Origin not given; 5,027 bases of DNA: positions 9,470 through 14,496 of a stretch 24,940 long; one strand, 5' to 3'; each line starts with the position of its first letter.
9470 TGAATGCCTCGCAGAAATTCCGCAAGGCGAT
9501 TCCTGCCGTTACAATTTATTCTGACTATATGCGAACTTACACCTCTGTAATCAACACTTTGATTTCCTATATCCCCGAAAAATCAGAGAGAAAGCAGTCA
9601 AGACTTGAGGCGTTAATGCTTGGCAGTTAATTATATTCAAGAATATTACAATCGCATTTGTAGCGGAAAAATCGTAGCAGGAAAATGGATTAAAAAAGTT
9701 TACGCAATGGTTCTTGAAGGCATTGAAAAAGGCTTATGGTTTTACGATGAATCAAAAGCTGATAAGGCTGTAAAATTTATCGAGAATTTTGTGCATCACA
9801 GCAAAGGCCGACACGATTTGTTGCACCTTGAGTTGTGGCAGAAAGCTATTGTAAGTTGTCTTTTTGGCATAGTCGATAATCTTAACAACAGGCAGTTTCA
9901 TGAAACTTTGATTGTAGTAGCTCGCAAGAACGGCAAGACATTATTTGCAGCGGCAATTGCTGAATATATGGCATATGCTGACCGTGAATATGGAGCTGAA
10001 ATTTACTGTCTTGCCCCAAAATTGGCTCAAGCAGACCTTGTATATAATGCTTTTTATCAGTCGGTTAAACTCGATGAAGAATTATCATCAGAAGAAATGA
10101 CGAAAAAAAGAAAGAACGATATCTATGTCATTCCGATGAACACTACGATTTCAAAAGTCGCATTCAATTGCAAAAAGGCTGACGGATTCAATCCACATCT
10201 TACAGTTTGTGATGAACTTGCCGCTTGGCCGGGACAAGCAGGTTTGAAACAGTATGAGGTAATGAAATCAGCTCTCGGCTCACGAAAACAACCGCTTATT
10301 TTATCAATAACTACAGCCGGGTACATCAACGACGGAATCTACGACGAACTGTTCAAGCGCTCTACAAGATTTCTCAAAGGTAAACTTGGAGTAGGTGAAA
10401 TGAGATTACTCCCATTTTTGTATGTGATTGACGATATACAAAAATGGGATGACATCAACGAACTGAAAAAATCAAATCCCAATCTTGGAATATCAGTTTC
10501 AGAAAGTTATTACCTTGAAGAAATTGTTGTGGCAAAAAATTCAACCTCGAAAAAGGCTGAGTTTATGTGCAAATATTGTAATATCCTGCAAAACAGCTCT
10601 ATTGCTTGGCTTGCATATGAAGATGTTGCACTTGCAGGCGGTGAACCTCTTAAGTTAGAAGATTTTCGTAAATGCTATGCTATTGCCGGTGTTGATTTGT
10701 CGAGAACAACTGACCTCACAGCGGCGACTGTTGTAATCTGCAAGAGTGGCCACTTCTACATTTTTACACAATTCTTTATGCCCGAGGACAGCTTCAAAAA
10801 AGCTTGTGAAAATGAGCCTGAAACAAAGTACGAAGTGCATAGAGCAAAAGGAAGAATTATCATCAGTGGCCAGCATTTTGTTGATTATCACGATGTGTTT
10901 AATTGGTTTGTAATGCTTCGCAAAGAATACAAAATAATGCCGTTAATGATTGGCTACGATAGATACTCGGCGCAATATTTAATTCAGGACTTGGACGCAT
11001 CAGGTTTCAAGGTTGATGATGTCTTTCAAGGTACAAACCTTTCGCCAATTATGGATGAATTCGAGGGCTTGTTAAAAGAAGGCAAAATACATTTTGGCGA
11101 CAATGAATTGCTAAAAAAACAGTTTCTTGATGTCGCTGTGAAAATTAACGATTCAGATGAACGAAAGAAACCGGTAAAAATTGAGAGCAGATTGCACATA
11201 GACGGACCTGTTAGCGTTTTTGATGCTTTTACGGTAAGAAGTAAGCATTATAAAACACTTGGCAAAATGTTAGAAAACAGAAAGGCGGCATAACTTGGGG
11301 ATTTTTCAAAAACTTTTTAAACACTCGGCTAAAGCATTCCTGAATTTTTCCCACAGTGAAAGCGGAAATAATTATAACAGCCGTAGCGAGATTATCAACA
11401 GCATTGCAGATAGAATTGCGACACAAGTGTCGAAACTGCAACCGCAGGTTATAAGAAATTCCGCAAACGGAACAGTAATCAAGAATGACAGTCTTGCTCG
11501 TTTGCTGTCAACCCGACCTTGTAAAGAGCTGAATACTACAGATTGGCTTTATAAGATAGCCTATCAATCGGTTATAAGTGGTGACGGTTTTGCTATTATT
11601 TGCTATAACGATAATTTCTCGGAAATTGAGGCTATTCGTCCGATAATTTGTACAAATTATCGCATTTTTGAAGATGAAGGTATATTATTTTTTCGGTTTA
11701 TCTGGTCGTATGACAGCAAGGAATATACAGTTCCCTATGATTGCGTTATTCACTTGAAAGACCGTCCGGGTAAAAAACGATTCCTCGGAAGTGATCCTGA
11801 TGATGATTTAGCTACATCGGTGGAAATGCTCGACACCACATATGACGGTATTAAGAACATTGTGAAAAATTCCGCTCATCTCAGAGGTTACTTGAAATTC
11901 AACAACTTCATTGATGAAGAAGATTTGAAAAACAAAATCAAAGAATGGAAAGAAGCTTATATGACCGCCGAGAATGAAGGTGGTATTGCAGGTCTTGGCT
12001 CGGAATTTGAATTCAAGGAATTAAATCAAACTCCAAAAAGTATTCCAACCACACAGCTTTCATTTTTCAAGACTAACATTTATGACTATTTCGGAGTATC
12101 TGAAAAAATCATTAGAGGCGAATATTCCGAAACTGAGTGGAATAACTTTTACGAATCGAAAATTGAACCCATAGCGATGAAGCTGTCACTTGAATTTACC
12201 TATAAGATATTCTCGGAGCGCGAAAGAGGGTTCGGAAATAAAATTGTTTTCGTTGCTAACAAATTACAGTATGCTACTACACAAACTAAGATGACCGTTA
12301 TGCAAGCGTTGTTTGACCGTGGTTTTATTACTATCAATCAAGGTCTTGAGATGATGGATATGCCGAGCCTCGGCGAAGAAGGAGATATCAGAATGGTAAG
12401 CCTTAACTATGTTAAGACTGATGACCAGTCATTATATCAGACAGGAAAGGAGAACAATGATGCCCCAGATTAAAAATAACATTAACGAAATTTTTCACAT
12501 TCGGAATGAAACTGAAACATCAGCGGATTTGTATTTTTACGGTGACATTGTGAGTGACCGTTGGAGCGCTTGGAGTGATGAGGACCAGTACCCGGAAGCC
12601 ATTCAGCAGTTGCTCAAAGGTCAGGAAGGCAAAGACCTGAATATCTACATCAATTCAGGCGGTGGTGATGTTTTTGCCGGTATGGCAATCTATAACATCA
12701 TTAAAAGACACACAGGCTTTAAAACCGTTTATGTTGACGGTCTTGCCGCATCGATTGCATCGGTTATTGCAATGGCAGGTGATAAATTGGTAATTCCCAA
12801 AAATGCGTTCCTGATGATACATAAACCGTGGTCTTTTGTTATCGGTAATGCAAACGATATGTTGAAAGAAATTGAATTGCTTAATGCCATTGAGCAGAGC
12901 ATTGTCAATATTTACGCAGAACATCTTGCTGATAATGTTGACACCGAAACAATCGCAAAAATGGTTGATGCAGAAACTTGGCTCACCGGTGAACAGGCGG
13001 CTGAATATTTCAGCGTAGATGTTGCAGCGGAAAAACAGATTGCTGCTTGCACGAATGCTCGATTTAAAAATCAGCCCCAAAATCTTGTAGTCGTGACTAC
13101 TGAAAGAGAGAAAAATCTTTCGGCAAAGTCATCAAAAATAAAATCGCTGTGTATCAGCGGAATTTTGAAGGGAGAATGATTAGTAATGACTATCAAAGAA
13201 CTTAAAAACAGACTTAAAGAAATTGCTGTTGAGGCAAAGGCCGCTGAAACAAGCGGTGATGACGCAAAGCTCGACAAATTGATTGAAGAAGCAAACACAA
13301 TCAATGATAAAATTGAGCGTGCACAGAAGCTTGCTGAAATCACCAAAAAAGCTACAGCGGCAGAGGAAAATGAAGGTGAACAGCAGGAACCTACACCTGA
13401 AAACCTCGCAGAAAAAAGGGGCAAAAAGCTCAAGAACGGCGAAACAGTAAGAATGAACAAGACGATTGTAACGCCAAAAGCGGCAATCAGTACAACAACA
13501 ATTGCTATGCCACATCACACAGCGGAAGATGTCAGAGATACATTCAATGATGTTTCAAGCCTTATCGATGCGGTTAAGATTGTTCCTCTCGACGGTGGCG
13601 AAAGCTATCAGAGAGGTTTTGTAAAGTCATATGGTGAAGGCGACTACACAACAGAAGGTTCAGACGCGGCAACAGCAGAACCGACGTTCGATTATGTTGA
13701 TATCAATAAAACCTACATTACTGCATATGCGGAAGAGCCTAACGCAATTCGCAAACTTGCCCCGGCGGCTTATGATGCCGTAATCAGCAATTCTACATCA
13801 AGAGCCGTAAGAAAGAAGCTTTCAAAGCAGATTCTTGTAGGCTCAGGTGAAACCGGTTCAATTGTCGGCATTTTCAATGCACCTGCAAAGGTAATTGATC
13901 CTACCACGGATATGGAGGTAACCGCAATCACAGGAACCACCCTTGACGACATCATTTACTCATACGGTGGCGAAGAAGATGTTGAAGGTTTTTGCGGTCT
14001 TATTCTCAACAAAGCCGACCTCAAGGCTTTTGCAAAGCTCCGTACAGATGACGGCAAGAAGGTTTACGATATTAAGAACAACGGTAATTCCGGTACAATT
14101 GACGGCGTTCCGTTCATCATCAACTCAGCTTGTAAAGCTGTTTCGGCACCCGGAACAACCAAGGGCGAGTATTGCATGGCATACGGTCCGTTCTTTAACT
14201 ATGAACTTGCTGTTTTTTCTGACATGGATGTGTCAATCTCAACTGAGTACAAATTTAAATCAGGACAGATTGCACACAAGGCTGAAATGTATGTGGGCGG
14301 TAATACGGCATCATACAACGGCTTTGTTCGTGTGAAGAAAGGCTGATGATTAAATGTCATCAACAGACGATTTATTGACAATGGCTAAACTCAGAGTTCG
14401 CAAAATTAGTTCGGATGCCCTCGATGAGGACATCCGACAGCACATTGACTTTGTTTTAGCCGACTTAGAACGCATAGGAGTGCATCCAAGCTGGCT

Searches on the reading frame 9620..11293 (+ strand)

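Call 39: search_protein_families(library=pfam, proteins=[window:9620-11293:+], max_evalue=0.001)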
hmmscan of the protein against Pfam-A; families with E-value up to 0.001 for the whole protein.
window:9620-11293:+ (557 aa): 2 families
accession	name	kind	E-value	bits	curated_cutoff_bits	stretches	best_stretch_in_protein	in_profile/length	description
PF20441.4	TerL_nuclease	-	3.7e-29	102.2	24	1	266-539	10-281/286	Terminase large subunit, endonuclease domain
PF03354.21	TerL_ATPase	-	2.9e-27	95.9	23.7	1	73-246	2-174/178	Terminase large subunit, ATPase domain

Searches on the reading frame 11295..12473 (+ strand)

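Call 39: search_protein_families(library=pfam, proteins=[window:11295-12473:+], max_evalue=0.001)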
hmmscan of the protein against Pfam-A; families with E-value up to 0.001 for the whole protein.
window:11295-12473:+ (392 aa): 1 family
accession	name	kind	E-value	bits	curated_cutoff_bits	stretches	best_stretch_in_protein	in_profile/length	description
PF04860.17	Phage_portal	-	9e-47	160.3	39.1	1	36-355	5-321/321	Phage portal protein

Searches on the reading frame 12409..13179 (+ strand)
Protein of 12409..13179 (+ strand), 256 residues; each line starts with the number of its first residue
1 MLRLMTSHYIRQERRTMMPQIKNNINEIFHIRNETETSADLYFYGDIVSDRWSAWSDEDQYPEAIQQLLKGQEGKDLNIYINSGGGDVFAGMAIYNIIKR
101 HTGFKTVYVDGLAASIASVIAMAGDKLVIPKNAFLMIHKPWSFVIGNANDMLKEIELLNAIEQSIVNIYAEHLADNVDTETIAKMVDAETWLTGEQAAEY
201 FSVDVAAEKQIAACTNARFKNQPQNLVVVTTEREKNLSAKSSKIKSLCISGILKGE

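Call 39: search_protein_families(library=pfam, proteins=[window:12409-13179:+], max_evalue=0.001)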
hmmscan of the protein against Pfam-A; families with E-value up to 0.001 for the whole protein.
window:12409-13179:+ (256 aa): 2 families
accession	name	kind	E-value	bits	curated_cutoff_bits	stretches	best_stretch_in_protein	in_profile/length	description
PF00574.28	CLP_protease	-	8.3e-31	107.7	20.2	1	61-204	30-176/182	Clp protease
PF01972.22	SDH_protease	-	2.8e-05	23.7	31.3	1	73-137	90-154/286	ClpP-like SDH-type serine proteinase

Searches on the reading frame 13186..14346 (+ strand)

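Call 39: search_protein_families(library=pfam, proteins=[window:13186-14346:+], max_evalue=0.001)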
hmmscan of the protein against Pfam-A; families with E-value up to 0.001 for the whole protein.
window:13186-14346:+ (386 aa): 1 family
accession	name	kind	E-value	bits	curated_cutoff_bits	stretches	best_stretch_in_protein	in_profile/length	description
PF05065.19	Phage_capsid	-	1.8e-30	106.7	24.2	1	108-384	5-279/280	Phage capsid family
